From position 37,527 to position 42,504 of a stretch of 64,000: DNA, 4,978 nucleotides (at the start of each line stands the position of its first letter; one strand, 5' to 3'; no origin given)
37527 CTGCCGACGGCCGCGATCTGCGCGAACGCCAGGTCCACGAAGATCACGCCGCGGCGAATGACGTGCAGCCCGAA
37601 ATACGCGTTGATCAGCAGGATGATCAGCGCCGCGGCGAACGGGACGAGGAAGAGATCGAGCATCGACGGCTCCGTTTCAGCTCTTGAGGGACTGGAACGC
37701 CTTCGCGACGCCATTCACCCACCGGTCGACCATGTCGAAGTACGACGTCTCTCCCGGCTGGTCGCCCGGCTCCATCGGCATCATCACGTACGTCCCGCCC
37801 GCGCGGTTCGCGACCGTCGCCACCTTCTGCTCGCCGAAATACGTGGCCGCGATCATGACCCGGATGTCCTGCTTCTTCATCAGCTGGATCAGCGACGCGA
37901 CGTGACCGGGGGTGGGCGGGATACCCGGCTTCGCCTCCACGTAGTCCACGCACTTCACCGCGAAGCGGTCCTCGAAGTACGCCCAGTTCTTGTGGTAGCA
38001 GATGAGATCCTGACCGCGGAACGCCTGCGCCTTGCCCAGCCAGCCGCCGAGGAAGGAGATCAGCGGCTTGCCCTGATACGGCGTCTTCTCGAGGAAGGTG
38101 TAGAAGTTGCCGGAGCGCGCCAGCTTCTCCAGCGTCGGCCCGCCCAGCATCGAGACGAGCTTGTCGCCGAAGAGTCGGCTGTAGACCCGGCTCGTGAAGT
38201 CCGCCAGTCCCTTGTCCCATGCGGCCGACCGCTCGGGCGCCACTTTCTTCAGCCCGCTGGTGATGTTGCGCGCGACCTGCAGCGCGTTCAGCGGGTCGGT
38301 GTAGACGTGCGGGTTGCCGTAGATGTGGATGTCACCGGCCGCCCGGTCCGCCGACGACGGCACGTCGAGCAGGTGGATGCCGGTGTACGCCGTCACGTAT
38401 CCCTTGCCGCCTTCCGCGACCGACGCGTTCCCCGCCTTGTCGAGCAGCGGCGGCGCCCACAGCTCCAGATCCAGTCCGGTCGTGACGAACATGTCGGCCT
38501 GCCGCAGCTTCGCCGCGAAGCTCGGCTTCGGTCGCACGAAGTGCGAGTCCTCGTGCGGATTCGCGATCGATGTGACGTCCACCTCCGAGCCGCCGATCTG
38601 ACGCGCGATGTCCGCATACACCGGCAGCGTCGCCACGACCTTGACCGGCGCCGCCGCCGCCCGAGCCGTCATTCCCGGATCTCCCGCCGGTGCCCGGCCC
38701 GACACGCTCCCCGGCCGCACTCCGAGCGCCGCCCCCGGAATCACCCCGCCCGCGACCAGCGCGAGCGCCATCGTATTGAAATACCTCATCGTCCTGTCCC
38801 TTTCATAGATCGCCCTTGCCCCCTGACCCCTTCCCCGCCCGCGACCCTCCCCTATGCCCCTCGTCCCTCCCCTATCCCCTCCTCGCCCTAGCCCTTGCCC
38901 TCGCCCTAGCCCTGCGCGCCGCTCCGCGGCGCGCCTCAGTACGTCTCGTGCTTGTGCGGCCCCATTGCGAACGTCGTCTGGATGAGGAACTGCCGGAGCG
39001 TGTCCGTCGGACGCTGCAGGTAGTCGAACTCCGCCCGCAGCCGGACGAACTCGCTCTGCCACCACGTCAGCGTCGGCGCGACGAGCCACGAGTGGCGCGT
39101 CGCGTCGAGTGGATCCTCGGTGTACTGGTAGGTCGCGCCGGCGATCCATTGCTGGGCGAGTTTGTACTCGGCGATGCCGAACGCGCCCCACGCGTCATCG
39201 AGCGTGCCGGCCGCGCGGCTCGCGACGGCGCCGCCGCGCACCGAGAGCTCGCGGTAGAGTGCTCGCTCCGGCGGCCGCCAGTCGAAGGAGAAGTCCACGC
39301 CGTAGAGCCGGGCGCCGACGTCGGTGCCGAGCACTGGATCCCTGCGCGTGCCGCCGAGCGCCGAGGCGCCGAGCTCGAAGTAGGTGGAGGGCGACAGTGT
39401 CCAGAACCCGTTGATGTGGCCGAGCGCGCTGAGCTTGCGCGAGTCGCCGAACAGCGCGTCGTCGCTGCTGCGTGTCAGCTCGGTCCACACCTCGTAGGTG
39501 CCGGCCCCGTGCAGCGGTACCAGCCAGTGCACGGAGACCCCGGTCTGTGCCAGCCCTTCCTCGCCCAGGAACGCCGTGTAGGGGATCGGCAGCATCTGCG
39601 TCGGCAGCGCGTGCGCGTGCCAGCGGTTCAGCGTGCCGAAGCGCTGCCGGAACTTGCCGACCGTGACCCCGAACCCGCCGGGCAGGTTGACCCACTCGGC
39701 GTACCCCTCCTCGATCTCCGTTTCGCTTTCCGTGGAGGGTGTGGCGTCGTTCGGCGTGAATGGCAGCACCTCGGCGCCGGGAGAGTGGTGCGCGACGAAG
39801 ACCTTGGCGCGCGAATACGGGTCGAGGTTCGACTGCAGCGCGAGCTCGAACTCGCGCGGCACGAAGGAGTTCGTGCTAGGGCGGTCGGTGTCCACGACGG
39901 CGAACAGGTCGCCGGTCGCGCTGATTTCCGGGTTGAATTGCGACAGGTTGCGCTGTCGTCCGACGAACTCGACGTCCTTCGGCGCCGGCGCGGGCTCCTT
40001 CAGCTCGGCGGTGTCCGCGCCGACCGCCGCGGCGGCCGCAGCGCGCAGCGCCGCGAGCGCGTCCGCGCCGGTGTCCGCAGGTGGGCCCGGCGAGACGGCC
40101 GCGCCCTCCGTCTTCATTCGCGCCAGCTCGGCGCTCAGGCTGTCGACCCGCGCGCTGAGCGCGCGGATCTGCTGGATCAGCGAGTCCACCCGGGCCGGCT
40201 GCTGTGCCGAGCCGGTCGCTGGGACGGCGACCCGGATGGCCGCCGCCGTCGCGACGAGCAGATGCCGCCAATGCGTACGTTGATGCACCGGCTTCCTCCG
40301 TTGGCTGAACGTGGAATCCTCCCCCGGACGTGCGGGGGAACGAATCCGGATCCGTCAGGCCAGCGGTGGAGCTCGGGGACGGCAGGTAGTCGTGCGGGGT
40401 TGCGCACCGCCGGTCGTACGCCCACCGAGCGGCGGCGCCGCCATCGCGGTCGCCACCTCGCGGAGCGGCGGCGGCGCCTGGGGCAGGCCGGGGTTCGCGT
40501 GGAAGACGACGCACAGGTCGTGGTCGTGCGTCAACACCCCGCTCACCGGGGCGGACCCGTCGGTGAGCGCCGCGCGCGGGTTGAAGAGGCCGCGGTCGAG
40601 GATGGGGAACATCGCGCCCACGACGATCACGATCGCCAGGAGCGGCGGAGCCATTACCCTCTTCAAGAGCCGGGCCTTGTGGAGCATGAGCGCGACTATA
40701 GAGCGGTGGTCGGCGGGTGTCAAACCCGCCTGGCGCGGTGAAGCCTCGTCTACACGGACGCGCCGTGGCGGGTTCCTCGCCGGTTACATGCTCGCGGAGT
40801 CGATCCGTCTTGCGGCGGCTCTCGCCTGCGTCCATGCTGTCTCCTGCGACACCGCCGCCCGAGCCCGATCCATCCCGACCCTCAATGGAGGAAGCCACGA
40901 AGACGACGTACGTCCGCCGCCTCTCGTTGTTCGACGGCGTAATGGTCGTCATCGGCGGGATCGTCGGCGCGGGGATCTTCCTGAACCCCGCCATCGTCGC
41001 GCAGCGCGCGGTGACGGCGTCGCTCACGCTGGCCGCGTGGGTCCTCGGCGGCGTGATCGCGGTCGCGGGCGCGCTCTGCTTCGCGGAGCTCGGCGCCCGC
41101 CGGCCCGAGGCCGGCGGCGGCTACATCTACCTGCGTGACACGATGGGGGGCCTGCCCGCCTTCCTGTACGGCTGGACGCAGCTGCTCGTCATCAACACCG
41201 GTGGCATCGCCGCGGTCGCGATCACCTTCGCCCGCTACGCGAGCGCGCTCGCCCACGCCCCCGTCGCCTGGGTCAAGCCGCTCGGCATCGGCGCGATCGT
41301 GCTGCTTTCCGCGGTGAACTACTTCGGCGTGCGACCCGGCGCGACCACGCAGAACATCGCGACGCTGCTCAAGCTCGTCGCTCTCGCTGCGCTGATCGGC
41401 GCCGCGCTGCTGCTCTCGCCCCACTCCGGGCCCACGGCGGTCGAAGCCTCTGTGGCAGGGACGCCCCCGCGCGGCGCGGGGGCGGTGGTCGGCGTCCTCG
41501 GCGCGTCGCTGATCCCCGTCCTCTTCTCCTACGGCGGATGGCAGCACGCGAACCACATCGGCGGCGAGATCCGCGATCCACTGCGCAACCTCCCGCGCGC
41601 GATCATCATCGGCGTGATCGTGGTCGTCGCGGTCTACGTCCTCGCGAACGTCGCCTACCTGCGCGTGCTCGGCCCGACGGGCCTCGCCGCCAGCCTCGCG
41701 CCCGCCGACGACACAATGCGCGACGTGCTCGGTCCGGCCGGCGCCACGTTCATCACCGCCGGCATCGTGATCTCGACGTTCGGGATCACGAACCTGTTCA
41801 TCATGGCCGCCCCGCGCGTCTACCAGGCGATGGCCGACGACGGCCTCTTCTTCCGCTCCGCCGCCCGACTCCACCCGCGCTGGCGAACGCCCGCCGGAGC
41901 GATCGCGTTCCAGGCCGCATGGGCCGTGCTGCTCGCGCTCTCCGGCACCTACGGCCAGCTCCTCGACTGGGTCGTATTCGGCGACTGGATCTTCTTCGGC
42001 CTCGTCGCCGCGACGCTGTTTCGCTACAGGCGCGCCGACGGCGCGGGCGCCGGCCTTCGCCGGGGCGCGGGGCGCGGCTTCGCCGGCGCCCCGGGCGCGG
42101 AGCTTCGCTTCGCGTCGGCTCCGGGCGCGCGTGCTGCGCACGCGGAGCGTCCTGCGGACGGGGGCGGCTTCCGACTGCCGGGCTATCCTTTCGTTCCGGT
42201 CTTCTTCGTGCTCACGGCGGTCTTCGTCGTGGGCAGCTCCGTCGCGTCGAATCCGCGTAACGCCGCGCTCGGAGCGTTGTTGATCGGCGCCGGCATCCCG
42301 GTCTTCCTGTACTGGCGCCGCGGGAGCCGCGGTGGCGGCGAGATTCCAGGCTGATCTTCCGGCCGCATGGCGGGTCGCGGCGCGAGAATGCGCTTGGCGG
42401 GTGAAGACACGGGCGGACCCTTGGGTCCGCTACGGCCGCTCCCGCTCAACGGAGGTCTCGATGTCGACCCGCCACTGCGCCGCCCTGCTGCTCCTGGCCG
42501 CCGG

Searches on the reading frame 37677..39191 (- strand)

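Call 79: search_protein_families(library=pfam, proteins=[window:37677-39191:-], max_evalue=0.00001)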
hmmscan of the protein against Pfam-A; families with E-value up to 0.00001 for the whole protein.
window:37677-39191:- (504 aa): 1 family
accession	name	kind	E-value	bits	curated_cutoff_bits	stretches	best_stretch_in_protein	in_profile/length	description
PF01297.22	ZnuA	-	5.4e-44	151.1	29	2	185-335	1-140/263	Zinc-uptake complex component A periplasmic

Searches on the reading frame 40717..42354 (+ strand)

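Call 79: search_protein_families(library=pfam, proteins=[window:40717-42354:+], max_evalue=0.00001)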
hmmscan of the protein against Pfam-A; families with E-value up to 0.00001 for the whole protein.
window:40717-42354:+ (545 aa): 2 families
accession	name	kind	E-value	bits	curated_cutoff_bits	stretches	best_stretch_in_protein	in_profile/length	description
PF13520.12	AA_permease_2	-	5.3e-46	157.8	27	1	69-440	1-376/427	Amino acid permease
PF00324.27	AA_permease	-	2.8e-33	115.8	24.6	1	74-440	2-384/470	Amino acid permease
